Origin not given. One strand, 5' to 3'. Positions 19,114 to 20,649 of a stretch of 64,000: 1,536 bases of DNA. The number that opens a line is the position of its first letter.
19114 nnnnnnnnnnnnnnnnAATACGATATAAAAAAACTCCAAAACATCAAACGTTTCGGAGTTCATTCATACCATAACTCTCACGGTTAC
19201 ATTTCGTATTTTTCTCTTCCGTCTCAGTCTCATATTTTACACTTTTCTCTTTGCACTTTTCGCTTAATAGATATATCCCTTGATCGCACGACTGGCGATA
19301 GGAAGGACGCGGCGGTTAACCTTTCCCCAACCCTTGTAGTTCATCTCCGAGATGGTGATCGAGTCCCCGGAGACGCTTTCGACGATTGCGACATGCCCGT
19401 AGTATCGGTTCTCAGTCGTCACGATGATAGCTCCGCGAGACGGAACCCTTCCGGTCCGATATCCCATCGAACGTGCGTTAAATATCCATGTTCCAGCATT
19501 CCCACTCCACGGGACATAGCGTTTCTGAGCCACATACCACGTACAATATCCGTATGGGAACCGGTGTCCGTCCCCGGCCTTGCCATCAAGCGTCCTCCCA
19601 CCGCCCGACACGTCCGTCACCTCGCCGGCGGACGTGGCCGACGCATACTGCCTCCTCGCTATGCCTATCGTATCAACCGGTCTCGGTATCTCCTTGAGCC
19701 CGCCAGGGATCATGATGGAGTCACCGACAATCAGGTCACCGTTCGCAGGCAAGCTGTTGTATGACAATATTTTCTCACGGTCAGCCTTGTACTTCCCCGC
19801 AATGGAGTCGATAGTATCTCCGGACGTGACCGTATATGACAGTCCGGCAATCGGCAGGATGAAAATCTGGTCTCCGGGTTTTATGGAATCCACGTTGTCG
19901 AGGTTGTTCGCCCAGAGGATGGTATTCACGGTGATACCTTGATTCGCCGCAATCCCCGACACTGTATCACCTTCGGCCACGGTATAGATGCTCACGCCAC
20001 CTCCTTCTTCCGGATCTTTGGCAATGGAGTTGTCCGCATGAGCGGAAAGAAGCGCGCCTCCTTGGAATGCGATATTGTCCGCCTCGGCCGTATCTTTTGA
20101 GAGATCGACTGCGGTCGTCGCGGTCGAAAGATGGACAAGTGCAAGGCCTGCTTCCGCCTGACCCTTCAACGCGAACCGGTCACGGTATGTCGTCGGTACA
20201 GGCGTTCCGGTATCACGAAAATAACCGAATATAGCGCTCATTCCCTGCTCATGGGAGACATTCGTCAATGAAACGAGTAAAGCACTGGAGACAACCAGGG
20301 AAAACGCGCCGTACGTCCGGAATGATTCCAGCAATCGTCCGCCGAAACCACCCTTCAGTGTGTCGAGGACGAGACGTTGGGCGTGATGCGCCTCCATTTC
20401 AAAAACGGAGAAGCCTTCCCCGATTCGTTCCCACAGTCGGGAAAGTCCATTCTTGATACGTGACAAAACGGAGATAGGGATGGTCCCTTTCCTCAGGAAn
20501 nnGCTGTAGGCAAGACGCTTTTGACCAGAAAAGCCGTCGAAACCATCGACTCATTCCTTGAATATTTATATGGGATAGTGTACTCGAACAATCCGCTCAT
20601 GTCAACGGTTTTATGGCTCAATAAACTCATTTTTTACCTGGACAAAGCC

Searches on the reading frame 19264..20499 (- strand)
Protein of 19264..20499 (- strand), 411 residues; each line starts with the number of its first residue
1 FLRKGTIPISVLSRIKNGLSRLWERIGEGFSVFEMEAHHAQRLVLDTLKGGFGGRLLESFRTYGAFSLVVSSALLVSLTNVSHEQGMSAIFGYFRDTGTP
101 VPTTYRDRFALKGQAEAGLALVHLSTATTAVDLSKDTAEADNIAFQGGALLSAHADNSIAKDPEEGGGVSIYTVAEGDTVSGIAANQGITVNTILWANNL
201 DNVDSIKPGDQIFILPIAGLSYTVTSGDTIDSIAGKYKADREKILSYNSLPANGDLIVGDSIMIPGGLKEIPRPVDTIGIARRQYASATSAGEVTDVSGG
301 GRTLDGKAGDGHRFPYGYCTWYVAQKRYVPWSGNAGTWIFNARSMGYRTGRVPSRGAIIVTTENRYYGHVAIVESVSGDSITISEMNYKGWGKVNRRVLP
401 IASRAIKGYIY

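Call 10: search_protein_families(library=pfam, proteins=[window:19264-20499:-], max_evalue=0.0001)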
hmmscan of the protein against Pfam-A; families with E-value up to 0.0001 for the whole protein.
window:19264-20499:- (411 aa): 3 families
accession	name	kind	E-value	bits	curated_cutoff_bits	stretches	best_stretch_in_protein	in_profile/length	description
PF01476.26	LysM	-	5.2e-21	74.8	20.9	2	172-214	1-42/43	LysM domain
PF05257.22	CHAP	-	1.2e-18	67.8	26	1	311-387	3-81/81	CHAP domain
PF23473.1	LysM3_LYK4_5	-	1.4e-12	47.9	29.3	1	220-253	3-36/48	LYK4/5 LysM3 domain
